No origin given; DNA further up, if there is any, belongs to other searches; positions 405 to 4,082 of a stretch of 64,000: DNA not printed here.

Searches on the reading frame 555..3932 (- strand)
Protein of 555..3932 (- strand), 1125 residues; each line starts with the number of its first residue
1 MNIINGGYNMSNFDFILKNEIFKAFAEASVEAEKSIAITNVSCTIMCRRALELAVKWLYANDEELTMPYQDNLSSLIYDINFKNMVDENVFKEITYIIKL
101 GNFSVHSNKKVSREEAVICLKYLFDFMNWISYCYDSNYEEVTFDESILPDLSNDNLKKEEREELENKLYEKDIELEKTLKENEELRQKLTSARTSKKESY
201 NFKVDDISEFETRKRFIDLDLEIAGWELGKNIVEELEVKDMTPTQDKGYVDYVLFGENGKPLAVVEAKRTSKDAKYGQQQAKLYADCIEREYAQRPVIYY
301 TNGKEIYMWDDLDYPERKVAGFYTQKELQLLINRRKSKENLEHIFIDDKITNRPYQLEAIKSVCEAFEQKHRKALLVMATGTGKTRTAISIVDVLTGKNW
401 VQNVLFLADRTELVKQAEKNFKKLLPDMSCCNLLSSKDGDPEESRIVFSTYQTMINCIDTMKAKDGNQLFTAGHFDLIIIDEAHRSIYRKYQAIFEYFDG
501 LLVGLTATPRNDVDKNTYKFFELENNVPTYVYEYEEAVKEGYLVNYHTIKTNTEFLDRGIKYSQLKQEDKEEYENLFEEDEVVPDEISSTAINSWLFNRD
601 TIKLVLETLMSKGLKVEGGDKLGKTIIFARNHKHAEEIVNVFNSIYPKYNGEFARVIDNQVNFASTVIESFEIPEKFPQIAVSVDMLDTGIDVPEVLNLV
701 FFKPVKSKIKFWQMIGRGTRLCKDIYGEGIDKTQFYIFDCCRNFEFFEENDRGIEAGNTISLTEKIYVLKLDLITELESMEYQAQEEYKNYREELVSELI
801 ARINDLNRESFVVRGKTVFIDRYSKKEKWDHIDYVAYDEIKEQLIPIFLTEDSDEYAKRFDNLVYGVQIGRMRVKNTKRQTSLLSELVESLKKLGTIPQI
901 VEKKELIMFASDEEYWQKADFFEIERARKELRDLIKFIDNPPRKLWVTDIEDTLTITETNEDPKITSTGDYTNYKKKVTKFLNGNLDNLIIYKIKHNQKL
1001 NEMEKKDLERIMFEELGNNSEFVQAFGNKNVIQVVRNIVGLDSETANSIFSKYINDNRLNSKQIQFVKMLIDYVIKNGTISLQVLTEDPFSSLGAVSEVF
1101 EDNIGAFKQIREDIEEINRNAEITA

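Call 116: search_protein_families(library=pfam, proteins=[window:555-3932:-], max_evalue=0.00001)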
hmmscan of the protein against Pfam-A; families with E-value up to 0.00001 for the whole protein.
window:555-3932:- (1125 aa): 7 families
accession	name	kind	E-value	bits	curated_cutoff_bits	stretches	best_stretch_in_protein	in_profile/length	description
PF04851.21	ResIII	-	5.3e-44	150.4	22.5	1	350-510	2-163/164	Type III restriction enzyme, res subunit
PF08463.15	EcoEI_R_C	-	3.4e-18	66.7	24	1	973-1120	2-161/163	EcoEI R protein C-terminal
PF18766.7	SWI2_SNF2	-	1.6e-17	64.4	26.7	1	355-550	1-189/221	SWI2/SNF2 ATPase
PF00270.35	DEAD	-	8.4e-14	52.1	26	1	353-514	1-165/167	DEAD/DEAH box helicase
PF13643.11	DUF4145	-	6.4e-11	42.6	23.1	1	31-121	2-85/88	Domain of unknown function (DUF4145)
PF04313.20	HSDR_N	-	5.5e-10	39.9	25.1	1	150-316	32-197/198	Type I restriction enzyme R protein N terminus (HSDR_N)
PF00271.37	Helicase_C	-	5.5e-07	30.3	23.5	1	622-720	15-108/110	Helicase conserved C-terminal domain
